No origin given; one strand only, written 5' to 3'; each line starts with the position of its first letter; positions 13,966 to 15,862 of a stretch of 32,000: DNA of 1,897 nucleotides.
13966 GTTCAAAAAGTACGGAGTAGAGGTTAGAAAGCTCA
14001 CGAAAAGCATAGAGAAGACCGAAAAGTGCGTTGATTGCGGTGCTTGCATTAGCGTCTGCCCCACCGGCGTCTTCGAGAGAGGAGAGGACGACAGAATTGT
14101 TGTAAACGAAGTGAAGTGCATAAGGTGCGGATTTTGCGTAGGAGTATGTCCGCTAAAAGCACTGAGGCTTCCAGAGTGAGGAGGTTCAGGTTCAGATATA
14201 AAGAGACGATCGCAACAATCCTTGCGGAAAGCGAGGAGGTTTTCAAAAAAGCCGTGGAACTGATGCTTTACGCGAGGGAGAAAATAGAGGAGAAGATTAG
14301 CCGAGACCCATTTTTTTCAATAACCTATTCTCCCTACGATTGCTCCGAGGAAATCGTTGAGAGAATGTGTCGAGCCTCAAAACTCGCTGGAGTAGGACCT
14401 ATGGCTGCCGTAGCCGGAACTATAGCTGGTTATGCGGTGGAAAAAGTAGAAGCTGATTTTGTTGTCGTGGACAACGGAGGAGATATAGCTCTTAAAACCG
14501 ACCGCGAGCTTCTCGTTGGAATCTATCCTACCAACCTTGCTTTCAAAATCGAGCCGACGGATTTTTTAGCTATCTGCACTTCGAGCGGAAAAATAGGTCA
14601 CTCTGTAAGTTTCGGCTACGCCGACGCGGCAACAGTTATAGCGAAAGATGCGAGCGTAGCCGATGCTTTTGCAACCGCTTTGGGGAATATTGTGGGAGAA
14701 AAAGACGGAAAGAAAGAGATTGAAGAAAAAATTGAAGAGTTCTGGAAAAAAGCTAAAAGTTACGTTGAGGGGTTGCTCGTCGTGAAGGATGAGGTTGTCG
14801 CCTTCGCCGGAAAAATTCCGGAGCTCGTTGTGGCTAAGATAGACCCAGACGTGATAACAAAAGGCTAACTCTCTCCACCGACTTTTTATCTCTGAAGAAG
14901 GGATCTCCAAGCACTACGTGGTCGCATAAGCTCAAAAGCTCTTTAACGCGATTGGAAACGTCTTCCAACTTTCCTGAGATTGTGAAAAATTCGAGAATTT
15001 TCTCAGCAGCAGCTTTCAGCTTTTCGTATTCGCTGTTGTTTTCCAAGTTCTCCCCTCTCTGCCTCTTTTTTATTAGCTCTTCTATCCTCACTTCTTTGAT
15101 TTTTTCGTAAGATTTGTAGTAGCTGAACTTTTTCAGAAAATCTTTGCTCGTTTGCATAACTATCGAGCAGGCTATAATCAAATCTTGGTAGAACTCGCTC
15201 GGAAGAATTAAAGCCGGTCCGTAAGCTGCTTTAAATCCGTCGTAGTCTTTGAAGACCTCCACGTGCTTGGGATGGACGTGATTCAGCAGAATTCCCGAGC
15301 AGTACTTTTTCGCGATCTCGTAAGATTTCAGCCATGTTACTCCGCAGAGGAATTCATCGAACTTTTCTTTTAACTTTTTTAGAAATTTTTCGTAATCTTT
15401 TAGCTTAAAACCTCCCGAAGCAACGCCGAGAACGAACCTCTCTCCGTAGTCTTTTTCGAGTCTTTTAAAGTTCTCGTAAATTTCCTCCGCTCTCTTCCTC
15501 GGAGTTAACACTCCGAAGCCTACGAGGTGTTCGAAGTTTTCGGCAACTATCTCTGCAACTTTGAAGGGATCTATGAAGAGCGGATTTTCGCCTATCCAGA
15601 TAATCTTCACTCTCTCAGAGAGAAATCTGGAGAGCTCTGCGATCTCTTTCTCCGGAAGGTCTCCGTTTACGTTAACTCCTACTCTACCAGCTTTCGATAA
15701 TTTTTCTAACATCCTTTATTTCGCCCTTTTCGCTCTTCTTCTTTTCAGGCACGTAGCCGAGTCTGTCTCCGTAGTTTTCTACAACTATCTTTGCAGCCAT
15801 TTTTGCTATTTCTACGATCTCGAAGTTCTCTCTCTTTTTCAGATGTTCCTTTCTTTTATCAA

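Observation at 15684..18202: Chromosomal actin-like ATPase coupled to an RHH+Cys4 protein (ParM-ParR-like synteny), divergent from a CorA-shaped membrane coiled-coil protein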

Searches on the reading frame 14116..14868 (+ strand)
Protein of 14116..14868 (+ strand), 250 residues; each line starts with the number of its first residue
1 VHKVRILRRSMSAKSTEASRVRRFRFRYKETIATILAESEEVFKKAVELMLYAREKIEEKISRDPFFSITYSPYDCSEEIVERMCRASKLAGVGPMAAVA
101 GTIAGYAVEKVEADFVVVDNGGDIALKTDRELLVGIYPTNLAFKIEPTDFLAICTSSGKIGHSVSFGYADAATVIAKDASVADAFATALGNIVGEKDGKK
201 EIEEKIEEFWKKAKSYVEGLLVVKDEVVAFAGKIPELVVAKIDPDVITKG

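Call 3: search_protein_families(library=pfam, proteins=[window:14116-14868:+], max_evalue=1)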
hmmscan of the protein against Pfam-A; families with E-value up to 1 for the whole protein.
window:14116-14868:+ (250 aa): 1 family
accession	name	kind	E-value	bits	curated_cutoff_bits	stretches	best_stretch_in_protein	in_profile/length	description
PF02424.20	ApbE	-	0.17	11.8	25.6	1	171-205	226-258/266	ApbE family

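Call 4: search_protein_families(library=ncbifam, proteins=[window:14116-14868:+], max_evalue=1)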
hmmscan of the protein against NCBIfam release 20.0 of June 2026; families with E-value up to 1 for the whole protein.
window:14116-14868:+ (250 aa): 5 families
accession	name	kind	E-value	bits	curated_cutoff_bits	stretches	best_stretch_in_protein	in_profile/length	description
NF003324.0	PRK04334.1-4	equivalog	3.8e-93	311.7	275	1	22-250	2-238/238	hypothetical protein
NF003321.0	PRK04334.1-1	equivalog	1.6e-54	185.2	262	1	26-239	8-234/248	hypothetical protein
NF003323.0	PRK04334.1-3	equivalog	1e-49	169.2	271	1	10-234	11-244/250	hypothetical protein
NF003322.0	PRK04334.1-2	equivalog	1e-17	64.1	290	1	77-194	71-204/295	hypothetical protein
NF040492.1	not_ScfB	exception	0.094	11.6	855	1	102-225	124-241/450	ScfB-related radical SAM/SPASM orphan maturase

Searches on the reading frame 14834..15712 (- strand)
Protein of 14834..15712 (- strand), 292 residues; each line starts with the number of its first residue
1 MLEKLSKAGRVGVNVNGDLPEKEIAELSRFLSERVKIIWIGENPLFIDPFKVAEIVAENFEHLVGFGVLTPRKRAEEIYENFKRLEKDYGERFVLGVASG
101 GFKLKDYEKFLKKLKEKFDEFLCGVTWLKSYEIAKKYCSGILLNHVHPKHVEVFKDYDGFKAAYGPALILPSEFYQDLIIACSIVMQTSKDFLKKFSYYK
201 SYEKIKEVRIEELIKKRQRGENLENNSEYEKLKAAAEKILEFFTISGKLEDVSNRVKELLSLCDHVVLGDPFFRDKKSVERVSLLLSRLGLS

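Call 3: search_protein_families(library=pfam, proteins=[window:14834-15712:-], max_evalue=1)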
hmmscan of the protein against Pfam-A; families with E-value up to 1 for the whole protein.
window:14834-15712:- (292 aa): 3 families
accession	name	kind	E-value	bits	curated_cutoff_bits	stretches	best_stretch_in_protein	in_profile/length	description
PF00296.26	Bac_luciferase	-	0.12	12.1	27.9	0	128-259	175-307/314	Luciferase-like monooxygenase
PF06294.16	CH_2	-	0.18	12.3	27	0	46-87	21-62/96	CH-like domain in sperm protein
PF19513.4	DUF6047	-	0.37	11.2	27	0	189-241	140-187/190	Family of unknown function (DUF6047)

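Call 4: search_protein_families(library=ncbifam, proteins=[window:14834-15712:-], max_evalue=1)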
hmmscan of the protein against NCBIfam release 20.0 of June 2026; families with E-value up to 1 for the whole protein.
window:14834-15712:- (292 aa): 3 families
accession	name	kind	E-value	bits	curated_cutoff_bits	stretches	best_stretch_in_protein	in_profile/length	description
NF002619.0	PRK02271.1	equivalog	6.5e-07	28.9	276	1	222-281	258-319/329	5,10-methylenetetrahydromethanopterin reductase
TIGR03620.1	F420_MSMEG_4141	subfamily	3.6e-05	23.3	219.8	1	38-120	35-118/280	TIGR03620 family F420-dependent LLM class oxidoreductase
TIGR03555.1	F420_mer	equivalog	0.00031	20.2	348.7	1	218-278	253-314/325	5,10-methylenetetrahydromethanopterin reductase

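Call 31: search_solved_structures(query=A4, max_evalue=1, show_alignments=1)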
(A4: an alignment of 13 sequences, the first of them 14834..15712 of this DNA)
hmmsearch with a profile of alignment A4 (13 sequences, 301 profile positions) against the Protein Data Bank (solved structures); distinct sequences matched with E-value up to 1: 24.
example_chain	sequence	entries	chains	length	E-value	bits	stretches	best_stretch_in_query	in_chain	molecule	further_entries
8qpl_A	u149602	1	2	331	9.3e-12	47.8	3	25-122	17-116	5,10-methylenetetrahydromethanopterin reductase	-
8qpm_A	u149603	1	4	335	9.4e-12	47.7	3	25-122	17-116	5,10-methylenetetrahydromethanopterin reductase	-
8qq8_A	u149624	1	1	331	9.4e-12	47.7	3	26-122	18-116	5,10-methylenetetrahydromethanopterin reductase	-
1z69_A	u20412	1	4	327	1.3e-11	47.3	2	24-107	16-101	Coenzyme F420-dependent N(5),N(10)-methylenetetrahydromethanopterin reductase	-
1f07_A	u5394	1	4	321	1.8e-09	40.3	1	22-107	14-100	COENZYME F420-DEPENDENT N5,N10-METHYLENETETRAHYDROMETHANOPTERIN REDUCTASE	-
1ezw_A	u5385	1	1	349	2.7e-09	39.7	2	245-289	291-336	COENZYME F420-DEPENDENT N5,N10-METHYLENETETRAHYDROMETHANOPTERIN REDUCTASE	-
6e0b_A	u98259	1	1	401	0.0018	20.5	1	74-152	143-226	Dihydroorotate dehydrogenase (quinone), mitochondrial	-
7kyv_A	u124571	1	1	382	0.0022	20.3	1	75-152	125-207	Dihydroorotate dehydrogenase (quinone), mitochondrial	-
3sfk_A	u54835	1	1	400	0.0024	20.1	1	75-152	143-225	Dihydroorotate dehydrogenase (quinone), mitochondrial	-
4cq8_A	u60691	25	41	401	0.0025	20.1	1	75-152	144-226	DIHYDROOROTATE DEHYDROGENASE | Dihydroorotate dehydrogenase (quinone), mitochondrial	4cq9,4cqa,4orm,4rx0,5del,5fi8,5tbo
6i4b_A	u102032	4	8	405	0.0025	20.1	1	75-152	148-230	Dihydroorotate dehydrogenase (quinone), mitochondrial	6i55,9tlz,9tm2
3i65_A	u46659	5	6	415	0.0027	20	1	75-152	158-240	Dihydroorotate dehydrogenase homolog, mitochondrial | Dihydroorotate dehydrogenase (quinone), mitochondrial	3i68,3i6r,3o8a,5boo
6vty_A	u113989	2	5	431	0.0028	19.9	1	75-152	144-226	Dihydroorotate dehydrogenase (quinone), mitochondrial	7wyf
1tv5_A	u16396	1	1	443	0.0029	19.9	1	75-152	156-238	Dihydroorotate dehydrogenase homolog, mitochondrial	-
3mux_A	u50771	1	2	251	0.042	16.1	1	47-109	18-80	putative 4-hydroxy-2-oxoglutarate aldolase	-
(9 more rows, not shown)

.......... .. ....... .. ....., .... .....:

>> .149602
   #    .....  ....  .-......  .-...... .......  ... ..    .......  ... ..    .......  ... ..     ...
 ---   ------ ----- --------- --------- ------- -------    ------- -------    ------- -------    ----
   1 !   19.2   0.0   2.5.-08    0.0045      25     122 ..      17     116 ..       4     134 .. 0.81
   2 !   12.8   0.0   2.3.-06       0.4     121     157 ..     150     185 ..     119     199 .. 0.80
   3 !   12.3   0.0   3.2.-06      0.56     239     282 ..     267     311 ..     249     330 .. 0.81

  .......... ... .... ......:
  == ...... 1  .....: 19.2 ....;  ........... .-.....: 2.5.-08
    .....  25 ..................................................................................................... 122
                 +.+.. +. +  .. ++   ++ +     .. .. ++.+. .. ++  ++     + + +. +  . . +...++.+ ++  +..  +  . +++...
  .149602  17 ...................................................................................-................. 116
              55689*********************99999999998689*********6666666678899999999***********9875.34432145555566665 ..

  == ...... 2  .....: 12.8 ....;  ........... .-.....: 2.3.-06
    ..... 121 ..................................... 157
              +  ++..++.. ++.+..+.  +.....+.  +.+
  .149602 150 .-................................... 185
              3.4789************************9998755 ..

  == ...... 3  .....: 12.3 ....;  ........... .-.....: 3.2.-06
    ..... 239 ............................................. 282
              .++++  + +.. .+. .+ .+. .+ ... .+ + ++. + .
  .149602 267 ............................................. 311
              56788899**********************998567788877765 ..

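Call 32: search_protein_families(library=pfam, alignment_id=A4, max_evalue=0.1)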
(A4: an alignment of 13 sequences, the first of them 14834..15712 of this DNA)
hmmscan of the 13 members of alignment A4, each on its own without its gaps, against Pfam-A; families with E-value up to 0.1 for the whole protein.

A. member 1, window:14834-15712:- (292 aa): 0 families

B. families by the number of members that match (of 13 scanned): 4 families
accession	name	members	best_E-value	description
PF00296.26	Bac_luciferase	10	1.6e-16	Luciferase-like monooxygenase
PF04055.27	Radical_SAM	1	0.034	Radical SAM superfamily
PF21518.3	Sas-5-like_implico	1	0.047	Spindle assembly abnormal protein 5, implico domain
PF23023.1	Anti-Pycsar_Apyc1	1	0.052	Anti-Pycsar protein Apyc1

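Call 52: search_protein_families(library=padloc, proteins=[window:14834-15712:-], max_evalue=0.1)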
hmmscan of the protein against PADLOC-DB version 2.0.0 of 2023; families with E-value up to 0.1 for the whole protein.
window:14834-15712:- (292 aa): 0 families

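Call 53: search_protein_families(library=phrogs, proteins=[window:14834-15712:-], max_evalue=0.1)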
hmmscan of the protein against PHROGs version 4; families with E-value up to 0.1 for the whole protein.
window:14834-15712:- (292 aa): 2 families
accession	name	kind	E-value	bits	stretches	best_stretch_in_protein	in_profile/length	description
phrog_25403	-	unknown function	0.0031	18.8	1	118-223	8-112/122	-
phrog_2219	-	unknown function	0.029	15.9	1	211-251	16-59/83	-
